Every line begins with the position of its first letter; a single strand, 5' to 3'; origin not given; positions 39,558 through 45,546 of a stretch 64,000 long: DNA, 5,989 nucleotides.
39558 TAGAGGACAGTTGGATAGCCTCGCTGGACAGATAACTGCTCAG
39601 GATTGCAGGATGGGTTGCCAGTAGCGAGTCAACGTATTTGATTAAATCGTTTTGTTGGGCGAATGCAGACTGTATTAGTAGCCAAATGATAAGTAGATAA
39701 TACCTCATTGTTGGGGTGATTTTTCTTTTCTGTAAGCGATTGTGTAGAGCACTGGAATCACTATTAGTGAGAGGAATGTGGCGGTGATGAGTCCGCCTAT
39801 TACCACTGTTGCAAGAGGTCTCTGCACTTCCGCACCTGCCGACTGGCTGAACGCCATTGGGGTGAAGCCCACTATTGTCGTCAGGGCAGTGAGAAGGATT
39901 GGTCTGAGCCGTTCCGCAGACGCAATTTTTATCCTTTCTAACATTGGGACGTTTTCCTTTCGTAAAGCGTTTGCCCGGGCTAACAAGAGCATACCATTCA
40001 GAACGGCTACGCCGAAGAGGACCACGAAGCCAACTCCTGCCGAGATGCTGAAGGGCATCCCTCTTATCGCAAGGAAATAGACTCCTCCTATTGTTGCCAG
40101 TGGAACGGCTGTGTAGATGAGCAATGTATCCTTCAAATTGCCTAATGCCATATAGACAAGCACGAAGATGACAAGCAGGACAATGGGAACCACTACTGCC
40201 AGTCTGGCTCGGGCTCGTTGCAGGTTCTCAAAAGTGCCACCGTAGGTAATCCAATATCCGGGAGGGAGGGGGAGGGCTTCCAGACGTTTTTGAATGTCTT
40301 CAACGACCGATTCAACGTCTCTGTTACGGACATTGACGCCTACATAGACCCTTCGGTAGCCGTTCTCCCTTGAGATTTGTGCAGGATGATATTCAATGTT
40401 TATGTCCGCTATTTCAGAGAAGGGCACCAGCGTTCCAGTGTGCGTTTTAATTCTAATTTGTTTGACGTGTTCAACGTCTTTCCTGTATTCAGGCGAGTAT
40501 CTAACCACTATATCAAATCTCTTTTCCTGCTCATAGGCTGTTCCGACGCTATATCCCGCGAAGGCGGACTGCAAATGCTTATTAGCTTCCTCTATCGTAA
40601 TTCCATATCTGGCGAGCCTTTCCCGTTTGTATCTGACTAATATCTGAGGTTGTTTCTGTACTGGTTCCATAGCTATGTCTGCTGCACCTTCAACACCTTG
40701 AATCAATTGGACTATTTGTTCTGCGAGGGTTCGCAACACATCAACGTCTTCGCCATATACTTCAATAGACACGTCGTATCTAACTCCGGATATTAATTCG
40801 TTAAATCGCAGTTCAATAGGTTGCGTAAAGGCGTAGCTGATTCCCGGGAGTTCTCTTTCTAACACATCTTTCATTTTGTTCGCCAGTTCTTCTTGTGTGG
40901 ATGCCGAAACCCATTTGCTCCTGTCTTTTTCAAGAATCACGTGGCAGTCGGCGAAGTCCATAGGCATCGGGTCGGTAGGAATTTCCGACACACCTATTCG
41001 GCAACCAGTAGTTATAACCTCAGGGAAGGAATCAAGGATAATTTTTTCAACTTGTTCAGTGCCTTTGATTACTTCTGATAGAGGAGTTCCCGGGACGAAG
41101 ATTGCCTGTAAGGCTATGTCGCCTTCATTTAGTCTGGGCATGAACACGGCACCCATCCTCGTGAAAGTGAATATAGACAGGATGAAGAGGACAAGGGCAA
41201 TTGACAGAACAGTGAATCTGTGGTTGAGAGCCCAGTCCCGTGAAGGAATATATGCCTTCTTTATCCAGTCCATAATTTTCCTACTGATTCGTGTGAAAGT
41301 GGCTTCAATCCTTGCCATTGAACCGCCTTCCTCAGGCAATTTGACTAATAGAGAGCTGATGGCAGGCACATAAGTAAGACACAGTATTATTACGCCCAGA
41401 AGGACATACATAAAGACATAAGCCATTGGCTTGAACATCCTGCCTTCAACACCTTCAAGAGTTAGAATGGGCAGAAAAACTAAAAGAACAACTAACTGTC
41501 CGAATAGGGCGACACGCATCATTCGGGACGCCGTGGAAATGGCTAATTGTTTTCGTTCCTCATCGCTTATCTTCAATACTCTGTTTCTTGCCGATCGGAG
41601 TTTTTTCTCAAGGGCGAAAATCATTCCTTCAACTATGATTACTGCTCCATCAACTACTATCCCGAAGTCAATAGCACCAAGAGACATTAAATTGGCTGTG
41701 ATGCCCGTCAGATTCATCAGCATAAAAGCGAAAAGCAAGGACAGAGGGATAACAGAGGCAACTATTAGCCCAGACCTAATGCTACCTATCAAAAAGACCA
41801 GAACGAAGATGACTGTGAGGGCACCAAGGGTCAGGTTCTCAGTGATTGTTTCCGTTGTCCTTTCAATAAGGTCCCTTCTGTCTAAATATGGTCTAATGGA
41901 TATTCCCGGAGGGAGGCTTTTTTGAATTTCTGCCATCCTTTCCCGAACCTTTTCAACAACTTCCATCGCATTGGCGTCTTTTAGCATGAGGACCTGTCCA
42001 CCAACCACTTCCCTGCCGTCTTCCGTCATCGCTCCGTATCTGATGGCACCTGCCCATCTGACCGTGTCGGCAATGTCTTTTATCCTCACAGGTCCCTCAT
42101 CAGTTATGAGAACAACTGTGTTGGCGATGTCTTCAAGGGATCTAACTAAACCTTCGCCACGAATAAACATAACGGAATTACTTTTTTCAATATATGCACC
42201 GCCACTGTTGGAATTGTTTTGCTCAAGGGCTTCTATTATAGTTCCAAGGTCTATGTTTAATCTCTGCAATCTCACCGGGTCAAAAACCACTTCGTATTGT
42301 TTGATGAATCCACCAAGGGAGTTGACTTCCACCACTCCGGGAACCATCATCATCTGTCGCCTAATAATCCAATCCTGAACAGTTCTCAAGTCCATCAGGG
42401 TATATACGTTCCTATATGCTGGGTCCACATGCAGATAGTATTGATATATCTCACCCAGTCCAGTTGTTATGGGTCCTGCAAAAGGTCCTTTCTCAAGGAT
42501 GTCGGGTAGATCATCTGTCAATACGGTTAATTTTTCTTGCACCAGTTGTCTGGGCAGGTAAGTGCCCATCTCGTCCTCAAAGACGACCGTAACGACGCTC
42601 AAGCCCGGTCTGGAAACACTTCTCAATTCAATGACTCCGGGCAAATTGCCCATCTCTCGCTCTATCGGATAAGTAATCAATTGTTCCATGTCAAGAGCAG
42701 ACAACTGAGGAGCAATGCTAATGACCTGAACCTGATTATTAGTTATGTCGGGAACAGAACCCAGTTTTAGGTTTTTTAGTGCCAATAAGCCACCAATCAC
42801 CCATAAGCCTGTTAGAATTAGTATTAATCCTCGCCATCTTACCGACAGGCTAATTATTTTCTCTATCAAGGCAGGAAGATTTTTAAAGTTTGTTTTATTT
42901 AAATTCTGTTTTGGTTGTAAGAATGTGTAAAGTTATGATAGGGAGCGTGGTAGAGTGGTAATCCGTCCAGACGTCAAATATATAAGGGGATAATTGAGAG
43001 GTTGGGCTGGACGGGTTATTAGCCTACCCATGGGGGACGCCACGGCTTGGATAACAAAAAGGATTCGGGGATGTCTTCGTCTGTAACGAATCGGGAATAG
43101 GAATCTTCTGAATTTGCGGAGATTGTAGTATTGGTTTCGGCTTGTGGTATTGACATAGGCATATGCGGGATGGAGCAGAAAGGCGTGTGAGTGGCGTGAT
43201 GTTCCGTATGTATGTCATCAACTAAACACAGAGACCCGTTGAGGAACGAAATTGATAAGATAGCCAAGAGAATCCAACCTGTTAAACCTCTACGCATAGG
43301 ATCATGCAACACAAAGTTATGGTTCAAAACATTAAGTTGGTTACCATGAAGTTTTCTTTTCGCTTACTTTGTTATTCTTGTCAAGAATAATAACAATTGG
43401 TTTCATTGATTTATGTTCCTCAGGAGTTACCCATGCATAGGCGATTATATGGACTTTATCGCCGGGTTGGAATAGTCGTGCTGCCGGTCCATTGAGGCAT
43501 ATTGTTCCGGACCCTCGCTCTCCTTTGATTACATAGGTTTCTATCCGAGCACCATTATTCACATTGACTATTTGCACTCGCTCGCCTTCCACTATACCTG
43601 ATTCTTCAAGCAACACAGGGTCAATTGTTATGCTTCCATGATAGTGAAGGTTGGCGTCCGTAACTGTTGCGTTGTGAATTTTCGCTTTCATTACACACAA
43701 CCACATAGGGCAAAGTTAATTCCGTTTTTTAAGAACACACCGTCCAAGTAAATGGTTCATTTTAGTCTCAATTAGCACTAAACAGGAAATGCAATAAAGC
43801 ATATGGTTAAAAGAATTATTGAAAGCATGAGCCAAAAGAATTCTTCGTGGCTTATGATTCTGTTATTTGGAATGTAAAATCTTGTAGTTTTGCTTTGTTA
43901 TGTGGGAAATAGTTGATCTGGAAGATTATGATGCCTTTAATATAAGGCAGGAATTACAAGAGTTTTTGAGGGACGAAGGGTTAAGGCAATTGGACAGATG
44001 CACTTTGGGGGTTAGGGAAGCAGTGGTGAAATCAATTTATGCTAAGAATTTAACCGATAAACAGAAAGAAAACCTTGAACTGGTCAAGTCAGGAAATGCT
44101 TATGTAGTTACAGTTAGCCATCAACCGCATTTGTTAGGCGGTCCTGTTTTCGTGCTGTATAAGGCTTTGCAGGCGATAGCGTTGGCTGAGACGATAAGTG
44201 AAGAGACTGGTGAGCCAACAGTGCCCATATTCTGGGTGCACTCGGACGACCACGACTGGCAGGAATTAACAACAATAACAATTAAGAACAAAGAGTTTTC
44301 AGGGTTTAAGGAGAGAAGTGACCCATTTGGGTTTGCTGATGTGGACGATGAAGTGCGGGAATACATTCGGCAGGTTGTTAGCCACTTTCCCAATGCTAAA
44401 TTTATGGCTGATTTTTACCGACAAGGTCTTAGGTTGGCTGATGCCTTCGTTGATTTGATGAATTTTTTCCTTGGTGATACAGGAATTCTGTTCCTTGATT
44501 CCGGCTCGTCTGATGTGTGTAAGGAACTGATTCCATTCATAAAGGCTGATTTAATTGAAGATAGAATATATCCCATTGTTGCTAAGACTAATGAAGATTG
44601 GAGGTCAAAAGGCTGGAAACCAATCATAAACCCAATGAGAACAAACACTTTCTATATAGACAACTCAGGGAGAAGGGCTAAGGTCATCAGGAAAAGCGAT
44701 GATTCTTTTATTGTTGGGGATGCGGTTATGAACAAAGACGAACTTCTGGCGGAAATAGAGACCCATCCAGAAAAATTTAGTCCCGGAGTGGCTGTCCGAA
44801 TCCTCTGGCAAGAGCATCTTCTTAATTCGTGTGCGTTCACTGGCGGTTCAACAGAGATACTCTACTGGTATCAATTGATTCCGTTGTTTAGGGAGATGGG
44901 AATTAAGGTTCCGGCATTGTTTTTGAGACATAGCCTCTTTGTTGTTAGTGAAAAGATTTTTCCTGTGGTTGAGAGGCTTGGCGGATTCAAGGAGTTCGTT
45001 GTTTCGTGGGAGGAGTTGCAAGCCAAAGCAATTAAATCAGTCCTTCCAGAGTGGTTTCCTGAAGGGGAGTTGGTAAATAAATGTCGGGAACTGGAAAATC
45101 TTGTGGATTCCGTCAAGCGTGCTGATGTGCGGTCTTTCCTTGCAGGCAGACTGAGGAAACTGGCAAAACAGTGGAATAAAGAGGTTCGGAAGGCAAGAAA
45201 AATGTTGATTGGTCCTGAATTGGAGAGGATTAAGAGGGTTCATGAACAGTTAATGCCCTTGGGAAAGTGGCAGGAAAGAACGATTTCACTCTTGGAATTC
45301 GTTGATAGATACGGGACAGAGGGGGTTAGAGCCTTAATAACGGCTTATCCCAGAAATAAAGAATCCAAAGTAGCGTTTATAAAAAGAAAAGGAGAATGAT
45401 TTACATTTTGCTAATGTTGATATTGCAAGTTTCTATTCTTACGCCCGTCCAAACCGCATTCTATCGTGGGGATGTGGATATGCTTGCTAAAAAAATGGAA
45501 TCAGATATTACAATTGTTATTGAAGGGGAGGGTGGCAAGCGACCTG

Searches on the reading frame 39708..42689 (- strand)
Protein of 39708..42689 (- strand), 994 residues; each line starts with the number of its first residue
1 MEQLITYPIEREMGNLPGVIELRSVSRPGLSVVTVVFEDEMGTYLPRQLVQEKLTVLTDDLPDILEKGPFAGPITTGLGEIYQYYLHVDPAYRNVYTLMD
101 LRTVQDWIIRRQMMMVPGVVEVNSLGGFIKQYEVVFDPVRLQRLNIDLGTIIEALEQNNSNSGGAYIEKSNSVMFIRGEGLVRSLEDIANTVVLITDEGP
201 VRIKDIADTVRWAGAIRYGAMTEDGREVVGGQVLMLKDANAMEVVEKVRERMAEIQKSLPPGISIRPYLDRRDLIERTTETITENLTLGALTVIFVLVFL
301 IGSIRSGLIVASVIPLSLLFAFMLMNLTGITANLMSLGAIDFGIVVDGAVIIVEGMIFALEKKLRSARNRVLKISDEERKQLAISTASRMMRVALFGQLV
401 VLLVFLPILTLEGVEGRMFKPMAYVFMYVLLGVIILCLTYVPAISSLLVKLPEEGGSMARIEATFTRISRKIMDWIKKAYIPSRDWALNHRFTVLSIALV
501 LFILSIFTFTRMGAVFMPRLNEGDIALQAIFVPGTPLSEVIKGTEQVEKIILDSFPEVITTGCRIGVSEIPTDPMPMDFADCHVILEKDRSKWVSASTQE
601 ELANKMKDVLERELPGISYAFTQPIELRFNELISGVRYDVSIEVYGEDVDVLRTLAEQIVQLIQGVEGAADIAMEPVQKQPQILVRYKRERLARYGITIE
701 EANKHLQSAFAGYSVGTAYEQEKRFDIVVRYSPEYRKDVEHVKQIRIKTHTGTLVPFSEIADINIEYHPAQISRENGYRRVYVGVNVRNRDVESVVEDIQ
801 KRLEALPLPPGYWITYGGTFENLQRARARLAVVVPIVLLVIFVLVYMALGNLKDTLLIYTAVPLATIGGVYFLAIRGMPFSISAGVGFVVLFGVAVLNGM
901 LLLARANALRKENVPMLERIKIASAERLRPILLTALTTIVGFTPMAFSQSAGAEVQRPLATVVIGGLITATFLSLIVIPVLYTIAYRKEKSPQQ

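Call 50: search_protein_families(library=pfam, proteins=[window:39708-42689:-])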
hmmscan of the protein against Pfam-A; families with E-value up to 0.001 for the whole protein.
window:39708-42689:- (994 aa): 1 family
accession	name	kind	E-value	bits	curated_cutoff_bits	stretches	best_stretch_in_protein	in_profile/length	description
PF00873.25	ACR_tran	-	1.7e-235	784.6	28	1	1-984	57-1019/1021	AcrB/AcrD/AcrF family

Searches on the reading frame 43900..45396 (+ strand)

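Call 50: search_protein_families(library=pfam, proteins=[window:43900-45396:+])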
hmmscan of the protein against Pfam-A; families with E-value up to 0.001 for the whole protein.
window:43900-45396:+ (499 aa): 2 families
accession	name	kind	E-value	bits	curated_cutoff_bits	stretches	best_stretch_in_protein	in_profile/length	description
PF10079.15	Rossmann-like_BshC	-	6.8e-61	207.2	27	1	41-343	55-379/380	Bacillithiol biosynthesis BshC, N-terminal Rossmann-like domain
PF24850.1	CC_BshC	-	6.6e-07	29.8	27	1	417-481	85-145/159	Bacillithiol biosynthesis BshC, C-terminal coiled-coil domain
